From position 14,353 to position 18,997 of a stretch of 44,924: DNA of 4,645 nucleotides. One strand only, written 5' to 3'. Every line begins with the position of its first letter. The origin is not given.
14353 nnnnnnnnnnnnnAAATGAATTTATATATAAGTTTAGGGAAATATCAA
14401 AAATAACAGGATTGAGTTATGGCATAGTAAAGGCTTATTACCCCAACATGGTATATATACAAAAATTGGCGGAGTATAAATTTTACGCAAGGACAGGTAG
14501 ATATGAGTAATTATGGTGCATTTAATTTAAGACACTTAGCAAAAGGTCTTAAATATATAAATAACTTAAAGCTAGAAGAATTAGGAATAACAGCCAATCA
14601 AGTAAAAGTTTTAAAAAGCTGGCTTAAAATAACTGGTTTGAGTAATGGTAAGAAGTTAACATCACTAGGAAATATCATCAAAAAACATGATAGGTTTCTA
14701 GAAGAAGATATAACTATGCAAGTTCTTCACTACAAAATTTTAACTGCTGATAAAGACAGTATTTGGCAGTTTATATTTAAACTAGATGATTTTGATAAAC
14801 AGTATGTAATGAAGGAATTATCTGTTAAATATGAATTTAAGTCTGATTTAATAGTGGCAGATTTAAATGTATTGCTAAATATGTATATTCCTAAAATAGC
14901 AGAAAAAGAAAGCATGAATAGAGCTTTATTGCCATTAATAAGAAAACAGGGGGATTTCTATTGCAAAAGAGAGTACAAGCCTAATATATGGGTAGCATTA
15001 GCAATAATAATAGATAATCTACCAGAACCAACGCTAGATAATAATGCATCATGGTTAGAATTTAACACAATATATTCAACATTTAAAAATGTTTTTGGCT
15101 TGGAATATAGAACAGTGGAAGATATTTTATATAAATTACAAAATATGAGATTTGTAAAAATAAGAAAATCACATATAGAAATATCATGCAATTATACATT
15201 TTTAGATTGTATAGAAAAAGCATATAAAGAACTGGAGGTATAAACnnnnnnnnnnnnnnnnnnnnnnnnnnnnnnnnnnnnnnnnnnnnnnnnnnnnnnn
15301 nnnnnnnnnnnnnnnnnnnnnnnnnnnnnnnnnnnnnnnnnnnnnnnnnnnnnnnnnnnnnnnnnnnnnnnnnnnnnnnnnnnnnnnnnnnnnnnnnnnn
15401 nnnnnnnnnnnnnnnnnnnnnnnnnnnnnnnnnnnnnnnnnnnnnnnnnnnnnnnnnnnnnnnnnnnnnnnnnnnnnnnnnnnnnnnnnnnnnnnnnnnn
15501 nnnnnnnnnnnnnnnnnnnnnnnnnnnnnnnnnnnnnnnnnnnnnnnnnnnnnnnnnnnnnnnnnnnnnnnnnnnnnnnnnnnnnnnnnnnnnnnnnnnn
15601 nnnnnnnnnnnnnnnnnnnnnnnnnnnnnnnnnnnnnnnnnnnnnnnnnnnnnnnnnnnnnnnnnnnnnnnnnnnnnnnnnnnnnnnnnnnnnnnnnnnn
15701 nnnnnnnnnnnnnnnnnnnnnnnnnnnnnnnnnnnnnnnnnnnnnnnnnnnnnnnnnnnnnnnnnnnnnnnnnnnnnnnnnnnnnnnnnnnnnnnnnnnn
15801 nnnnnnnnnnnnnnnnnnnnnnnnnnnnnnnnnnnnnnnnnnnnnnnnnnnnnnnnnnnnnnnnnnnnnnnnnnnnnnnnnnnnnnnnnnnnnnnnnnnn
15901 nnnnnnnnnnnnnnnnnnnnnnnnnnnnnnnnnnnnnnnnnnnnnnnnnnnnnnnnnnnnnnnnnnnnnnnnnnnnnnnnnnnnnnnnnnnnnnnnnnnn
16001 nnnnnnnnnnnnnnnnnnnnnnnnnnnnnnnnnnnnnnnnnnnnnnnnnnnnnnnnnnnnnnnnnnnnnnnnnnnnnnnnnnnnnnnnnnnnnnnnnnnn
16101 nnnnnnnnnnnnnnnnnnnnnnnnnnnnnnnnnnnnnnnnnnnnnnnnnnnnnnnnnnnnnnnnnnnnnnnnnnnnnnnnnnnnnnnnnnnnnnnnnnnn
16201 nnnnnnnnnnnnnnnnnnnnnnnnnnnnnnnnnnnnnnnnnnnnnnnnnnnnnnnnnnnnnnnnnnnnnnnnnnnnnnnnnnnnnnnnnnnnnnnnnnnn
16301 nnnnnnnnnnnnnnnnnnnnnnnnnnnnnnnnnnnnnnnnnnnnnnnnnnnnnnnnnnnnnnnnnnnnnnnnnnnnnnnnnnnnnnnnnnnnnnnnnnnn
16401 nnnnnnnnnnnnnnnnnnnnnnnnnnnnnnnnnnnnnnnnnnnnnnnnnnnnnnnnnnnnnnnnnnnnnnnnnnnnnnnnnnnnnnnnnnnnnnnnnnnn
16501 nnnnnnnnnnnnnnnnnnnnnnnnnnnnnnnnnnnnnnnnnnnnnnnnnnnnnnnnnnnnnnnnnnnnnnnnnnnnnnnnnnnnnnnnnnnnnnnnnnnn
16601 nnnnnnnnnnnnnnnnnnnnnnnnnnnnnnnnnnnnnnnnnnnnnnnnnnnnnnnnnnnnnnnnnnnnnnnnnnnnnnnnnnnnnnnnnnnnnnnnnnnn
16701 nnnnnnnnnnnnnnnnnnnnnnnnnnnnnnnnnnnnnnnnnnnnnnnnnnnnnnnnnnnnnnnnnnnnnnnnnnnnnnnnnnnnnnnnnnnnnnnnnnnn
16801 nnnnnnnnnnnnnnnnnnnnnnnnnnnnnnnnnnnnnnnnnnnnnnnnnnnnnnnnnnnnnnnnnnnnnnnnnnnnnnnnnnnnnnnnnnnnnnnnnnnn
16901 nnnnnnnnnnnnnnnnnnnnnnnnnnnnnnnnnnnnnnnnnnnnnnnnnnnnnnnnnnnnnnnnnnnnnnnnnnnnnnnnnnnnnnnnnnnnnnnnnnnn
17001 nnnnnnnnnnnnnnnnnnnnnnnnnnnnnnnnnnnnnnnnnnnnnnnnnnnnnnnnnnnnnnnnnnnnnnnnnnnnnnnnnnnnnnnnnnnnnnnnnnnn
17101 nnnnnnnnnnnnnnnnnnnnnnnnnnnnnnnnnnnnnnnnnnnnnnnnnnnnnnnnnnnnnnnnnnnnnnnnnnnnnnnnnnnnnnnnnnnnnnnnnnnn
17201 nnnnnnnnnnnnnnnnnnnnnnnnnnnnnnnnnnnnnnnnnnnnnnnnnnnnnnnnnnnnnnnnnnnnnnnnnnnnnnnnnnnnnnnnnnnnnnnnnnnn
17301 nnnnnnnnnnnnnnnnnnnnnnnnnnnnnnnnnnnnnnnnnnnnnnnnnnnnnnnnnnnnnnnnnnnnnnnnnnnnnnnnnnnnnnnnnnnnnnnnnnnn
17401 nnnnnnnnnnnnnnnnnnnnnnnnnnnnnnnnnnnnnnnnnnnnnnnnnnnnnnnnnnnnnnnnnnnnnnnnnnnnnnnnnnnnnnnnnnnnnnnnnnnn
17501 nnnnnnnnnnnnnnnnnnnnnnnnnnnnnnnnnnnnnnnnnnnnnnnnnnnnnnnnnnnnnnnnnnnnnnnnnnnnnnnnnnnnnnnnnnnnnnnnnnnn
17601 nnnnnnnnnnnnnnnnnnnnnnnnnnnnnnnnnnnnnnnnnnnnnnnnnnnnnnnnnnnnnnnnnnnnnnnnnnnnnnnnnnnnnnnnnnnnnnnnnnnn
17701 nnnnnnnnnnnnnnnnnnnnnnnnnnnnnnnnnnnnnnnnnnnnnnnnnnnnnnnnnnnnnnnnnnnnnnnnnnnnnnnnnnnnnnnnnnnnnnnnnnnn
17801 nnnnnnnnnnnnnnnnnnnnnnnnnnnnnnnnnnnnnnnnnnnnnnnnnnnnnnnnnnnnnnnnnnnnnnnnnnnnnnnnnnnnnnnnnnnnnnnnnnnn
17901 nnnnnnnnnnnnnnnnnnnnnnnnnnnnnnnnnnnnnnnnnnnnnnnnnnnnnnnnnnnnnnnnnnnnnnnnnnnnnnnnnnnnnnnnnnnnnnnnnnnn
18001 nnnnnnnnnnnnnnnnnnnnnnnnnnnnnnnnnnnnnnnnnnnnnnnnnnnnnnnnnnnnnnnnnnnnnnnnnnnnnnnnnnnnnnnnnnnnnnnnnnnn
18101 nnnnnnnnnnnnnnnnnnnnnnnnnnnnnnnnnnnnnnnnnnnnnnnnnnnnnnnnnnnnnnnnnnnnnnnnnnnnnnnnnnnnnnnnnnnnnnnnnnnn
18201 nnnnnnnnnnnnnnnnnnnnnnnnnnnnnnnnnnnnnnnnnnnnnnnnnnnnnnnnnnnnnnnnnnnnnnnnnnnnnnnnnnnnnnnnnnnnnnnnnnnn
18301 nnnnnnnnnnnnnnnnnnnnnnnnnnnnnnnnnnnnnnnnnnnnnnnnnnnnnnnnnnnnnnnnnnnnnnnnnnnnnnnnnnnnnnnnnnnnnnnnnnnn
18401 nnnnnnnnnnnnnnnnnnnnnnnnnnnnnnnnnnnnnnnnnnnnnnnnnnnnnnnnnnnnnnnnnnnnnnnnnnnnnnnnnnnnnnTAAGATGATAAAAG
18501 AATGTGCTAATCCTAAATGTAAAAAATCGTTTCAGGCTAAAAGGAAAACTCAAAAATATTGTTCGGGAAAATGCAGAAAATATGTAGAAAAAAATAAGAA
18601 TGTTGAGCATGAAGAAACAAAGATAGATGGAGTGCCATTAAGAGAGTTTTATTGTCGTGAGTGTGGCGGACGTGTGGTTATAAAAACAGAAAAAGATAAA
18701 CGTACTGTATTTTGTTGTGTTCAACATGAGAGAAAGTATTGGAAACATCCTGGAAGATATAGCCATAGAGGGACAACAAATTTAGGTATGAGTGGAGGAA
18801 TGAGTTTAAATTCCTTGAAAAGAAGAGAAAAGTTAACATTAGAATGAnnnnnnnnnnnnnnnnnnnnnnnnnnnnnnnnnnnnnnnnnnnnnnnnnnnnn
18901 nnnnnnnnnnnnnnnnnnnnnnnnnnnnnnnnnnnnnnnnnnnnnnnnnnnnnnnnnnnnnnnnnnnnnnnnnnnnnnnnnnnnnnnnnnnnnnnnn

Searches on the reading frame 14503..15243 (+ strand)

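Call 14: search_protein_families(library=pfam, proteins=[window:14503-15243:+], max_evalue=0.01)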
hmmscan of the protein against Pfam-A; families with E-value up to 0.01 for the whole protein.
window:14503-15243:+ (246 aa): 1 family
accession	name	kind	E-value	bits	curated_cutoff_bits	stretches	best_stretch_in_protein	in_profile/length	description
PF13182.11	DUF4007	-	7.9e-16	58.5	27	1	21-219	34-261/288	Protein of unknown function (DUF4007)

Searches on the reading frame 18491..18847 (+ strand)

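Call 39: search_protein_families(library=pfam, proteins=[window:18491-18847:+], max_evalue=0.01)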
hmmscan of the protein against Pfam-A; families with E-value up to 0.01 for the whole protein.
window:18491-18847:+ (118 aa): 1 family
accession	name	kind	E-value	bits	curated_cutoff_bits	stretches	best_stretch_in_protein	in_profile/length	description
PF22601.2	RIM2a_ZnF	-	0.0076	16.6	27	1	54-78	24-48/52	RIM2-alpha zinc finger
